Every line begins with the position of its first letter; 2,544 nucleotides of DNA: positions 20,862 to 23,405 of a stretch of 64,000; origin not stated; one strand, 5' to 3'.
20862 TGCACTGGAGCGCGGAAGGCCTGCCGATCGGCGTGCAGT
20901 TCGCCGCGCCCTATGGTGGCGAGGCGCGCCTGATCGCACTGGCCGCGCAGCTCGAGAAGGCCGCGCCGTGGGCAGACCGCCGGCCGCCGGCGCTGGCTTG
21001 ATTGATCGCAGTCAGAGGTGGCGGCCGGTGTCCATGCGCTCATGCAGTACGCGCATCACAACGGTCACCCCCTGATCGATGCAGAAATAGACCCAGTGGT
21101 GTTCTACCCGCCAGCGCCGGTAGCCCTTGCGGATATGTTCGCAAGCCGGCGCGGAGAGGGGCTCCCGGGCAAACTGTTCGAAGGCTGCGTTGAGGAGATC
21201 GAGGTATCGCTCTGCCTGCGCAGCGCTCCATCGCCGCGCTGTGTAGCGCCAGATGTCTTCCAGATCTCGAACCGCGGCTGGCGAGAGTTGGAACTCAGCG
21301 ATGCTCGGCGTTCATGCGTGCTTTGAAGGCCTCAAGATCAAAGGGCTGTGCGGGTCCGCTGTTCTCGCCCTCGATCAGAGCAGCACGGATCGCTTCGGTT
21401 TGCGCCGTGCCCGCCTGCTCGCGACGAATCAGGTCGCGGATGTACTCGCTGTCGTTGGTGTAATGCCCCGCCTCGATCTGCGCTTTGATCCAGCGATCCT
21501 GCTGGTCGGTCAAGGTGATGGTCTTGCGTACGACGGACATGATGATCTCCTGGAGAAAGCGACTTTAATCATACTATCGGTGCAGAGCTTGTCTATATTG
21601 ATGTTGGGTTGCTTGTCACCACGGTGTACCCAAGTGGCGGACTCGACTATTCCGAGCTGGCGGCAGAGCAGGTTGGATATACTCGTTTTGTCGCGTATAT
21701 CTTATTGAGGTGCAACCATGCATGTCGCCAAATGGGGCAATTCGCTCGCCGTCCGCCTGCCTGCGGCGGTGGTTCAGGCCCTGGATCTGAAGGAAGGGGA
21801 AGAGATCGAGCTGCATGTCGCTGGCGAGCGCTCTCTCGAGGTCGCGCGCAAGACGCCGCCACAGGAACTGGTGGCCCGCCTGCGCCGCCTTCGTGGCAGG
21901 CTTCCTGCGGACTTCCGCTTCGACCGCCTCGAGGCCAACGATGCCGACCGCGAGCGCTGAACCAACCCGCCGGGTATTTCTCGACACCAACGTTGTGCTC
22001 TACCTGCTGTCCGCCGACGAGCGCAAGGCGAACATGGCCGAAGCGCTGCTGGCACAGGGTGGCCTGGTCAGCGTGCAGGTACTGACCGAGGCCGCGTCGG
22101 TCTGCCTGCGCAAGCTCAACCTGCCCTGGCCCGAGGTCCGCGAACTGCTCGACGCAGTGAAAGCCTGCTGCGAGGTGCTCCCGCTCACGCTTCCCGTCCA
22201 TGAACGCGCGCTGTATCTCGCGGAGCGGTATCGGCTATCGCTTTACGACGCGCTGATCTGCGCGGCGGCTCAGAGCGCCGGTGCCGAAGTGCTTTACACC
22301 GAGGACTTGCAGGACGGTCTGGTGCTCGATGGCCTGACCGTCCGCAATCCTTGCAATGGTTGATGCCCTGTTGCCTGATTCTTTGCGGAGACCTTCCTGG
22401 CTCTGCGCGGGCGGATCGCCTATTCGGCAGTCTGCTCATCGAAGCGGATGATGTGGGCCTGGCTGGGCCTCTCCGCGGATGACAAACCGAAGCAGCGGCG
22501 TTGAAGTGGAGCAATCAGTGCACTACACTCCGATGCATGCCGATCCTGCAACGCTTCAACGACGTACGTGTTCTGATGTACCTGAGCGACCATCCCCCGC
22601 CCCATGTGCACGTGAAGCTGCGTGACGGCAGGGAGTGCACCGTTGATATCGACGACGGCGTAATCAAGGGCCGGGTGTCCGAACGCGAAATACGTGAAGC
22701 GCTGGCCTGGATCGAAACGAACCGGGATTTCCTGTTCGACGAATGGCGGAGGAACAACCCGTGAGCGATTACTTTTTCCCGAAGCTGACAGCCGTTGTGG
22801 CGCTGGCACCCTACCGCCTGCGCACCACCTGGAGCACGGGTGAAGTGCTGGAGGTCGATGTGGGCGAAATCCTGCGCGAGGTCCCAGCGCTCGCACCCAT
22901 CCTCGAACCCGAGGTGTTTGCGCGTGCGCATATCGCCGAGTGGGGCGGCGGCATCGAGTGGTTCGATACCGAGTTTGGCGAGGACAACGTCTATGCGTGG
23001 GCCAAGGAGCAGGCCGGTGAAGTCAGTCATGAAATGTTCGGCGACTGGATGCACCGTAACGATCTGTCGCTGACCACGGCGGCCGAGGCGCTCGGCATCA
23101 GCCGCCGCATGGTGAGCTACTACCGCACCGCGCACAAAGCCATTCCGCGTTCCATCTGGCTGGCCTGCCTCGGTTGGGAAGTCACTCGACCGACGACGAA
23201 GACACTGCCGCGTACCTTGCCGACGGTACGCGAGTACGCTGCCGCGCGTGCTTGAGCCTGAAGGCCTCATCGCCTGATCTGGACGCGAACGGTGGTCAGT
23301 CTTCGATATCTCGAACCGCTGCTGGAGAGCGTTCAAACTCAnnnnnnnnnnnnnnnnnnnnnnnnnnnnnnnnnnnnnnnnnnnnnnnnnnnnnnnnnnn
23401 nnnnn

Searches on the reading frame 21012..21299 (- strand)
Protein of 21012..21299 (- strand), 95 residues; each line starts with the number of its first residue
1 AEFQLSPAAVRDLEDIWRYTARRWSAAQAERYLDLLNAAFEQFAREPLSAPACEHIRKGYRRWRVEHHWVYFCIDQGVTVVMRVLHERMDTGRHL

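Call 6: search_protein_families(library=pfam, proteins=[window:21012-21299:-], max_evalue=0.01)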
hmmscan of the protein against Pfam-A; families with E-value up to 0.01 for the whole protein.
window:21012-21299:- (95 aa): 1 family
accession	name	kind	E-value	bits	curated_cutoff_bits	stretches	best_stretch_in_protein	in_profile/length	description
PF05016.21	ParE_toxin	-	1e-18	68.1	23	1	4-90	2-88/89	ParE toxin of type II toxin-antitoxin system, parDE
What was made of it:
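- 21012..21302 (-): parE_A, with an intact reading frame but ATC in place of the ATG start codon. PF05016 E 1e-18 (call 6).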

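Call 44: search_solved_structures(query=window:21015-21299:-, max_evalue=0.01)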
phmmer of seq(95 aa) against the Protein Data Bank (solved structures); distinct sequences matched with E-value up to 0.01: 5.
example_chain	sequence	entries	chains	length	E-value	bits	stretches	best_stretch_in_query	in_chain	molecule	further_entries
8c24_A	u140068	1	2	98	2.1e-18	69.4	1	3-95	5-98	Toxin ParE1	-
3kxe_A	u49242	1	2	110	3.3e-14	56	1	3-95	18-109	Toxin protein parE-1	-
7r5a_A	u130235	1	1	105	1.1e-11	47.9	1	3-91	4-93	Toxin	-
7ycs_A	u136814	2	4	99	5.2e-11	45.7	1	5-95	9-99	Toxin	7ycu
6x0a_A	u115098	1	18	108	0.00016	25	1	6-91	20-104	Plasmid stabilization system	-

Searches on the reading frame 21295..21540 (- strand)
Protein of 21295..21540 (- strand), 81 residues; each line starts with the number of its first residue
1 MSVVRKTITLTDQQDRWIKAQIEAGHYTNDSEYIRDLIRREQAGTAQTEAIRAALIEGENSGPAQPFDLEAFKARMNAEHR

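Call 6: search_protein_families(library=pfam, proteins=[window:21295-21540:-], max_evalue=0.01)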
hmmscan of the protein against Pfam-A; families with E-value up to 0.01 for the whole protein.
window:21295-21540:- (81 aa): 1 family
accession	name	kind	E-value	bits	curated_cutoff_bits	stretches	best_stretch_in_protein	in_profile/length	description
PF03693.20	ParD_antitoxin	-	6.7e-15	55.7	21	1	7-79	6-78/81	Bacterial antitoxin of ParD toxin-antitoxin type II system and RHH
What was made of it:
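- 21295..21540 (-): parD_A, intact 81-aa antitoxin, with a promoter-like site at 21568-21595. PF03693 E 7e-15 (call 6).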

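Call 43: search_solved_structures(query=window:21295-21540:-, max_evalue=1, show_alignments=2)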
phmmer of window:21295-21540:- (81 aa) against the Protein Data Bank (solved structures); distinct sequences matched with E-value up to 1: 7.
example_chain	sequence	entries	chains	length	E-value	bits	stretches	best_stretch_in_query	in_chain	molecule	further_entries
6x0a_a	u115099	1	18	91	9.1e-10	41.8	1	3-76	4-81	Putative addiction module antidote protein, CopG/Arc/MetJ family chimera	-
3kxe_C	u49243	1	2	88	5.6e-09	39.3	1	6-74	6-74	Antitoxin protein parD-1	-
7ycs_D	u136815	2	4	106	7.6e-09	38.9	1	7-77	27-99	Antitoxin ParD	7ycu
8c24_C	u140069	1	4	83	8e-09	38.8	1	9-79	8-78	Antitoxin ParD1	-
7b22_A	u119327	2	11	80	8.2e-09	38.8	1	6-79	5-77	Antitoxin ParD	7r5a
5ceg_A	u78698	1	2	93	0.00026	24.5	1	3-74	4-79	Addiction module antidote protein, CopG/Arc/MetJ family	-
7ycv_A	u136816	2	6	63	0.066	16.9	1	8-49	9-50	Antitoxin ParD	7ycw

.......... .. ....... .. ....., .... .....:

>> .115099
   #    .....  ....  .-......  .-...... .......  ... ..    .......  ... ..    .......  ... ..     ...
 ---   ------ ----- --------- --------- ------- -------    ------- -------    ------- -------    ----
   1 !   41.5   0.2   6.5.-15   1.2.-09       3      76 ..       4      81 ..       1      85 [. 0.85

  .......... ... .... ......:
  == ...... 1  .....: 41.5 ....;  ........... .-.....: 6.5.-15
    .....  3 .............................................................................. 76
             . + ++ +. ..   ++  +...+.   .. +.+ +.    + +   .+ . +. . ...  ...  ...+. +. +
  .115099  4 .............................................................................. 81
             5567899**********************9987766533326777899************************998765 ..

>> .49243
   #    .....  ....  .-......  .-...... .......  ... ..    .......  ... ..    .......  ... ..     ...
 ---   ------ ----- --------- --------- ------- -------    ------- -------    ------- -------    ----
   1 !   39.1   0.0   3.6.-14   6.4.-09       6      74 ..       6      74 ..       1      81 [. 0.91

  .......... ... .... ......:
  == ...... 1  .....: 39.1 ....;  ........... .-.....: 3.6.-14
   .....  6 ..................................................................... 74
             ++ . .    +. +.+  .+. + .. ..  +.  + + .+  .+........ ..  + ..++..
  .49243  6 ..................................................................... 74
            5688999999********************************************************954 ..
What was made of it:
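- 21295..21540 (-): PDB relatives 6X0A, 3KXE, 8C24, 7B22 (call 43).
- On ParD antitoxin (PF03693): Aligns to the C-terminal part of 3KXE and 6X0A ParD through ParD_A (call 43).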

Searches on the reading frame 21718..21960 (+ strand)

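Call 6: search_protein_families(library=pfam, proteins=[window:21718-21960:+], max_evalue=0.01)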
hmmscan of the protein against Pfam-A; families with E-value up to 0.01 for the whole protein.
window:21718-21960:+ (80 aa): 1 family
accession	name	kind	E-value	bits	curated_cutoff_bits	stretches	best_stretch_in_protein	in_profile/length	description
PF04014.23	MazE_antitoxin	-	4.6e-15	55.7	24.7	1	3-48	1-46/48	Antidote-toxin recognition MazE, bacterial antitoxin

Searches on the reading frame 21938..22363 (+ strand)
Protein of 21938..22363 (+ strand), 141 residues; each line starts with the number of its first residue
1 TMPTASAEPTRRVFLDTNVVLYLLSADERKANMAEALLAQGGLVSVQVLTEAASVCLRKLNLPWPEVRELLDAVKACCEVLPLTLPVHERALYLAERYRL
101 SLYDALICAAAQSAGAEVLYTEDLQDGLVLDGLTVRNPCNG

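Call 6: search_protein_families(library=pfam, proteins=[window:21938-22363:+], max_evalue=0.01)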
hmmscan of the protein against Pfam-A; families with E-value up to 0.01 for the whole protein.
window:21938-22363:+ (141 aa): 1 family
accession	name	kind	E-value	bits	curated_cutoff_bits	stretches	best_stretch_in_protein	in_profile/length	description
PF01850.27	PIN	-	1.3e-15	58.5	23.6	1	13-123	1-111/120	PIN domain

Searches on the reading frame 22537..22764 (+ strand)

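Call 6: search_protein_families(library=pfam, proteins=[window:22537-22764:+], max_evalue=0.01)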
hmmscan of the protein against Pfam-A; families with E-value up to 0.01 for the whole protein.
window:22537-22764:+ (75 aa): 1 family
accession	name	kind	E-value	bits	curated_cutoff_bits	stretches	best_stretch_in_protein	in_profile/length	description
PF13711.11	DUF4160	-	1e-16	61.3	23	1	11-70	3-64/65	Domain of unknown function (DUF4160)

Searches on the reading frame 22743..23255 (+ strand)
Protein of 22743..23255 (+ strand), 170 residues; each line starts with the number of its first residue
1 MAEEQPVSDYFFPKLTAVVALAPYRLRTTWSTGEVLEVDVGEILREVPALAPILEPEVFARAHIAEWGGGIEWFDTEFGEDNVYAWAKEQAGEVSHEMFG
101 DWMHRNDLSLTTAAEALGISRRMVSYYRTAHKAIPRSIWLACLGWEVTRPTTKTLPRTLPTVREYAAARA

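Call 6: search_protein_families(library=pfam, proteins=[window:22743-23255:+], max_evalue=0.01)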
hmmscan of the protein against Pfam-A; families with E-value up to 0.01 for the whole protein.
window:22743-23255:+ (170 aa): 1 family
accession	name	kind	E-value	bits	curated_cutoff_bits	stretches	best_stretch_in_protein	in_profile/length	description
PF10387.14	DUF2442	-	2.2e-07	31.4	23.9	1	16-88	2-71/72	Protein of unknown function (DUF2442)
